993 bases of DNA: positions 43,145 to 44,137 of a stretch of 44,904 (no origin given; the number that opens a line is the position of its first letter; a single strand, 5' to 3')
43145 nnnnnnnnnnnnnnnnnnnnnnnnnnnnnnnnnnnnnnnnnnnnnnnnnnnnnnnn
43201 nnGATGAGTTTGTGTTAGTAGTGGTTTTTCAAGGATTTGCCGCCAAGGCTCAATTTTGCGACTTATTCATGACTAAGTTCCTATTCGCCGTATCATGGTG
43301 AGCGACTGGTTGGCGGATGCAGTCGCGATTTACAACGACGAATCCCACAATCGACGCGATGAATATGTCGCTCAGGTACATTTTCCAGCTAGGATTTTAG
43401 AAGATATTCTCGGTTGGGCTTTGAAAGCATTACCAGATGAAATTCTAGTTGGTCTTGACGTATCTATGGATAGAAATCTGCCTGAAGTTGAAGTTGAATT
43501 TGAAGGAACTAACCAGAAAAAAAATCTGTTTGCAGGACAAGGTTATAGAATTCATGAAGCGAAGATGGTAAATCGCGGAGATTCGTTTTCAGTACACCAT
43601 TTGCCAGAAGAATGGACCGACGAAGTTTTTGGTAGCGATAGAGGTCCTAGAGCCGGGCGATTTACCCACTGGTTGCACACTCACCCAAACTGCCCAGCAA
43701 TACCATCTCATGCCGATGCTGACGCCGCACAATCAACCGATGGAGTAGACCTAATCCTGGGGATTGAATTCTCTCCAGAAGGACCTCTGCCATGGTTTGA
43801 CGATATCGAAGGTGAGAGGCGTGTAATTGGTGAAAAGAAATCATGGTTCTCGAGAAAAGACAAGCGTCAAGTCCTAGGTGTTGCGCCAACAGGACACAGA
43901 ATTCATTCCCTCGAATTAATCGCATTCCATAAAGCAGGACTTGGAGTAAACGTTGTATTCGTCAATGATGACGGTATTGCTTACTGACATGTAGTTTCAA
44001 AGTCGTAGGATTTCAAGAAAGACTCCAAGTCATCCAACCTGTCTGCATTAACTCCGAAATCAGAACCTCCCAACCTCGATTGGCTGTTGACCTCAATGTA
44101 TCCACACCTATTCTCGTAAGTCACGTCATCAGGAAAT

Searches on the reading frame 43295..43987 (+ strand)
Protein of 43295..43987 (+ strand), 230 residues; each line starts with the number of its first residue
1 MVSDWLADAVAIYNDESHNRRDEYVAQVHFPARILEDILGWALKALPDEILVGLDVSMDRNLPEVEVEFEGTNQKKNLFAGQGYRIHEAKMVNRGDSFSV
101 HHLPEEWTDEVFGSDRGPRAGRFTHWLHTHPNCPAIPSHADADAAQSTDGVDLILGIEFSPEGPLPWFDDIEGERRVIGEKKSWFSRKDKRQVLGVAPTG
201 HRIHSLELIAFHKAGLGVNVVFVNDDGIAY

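Call 46: search_protein_families(library=pfam, proteins=[window:43295-43987:+], max_evalue=1)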
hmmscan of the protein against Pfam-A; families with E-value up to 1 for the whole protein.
window:43295-43987:+ (230 aa): 1 family
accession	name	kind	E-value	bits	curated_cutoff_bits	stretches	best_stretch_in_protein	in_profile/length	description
PF14464.11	Prok-JAB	-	0.0019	18.5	25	1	112-154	59-100/114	Prokaryotic homologs of the JAB domain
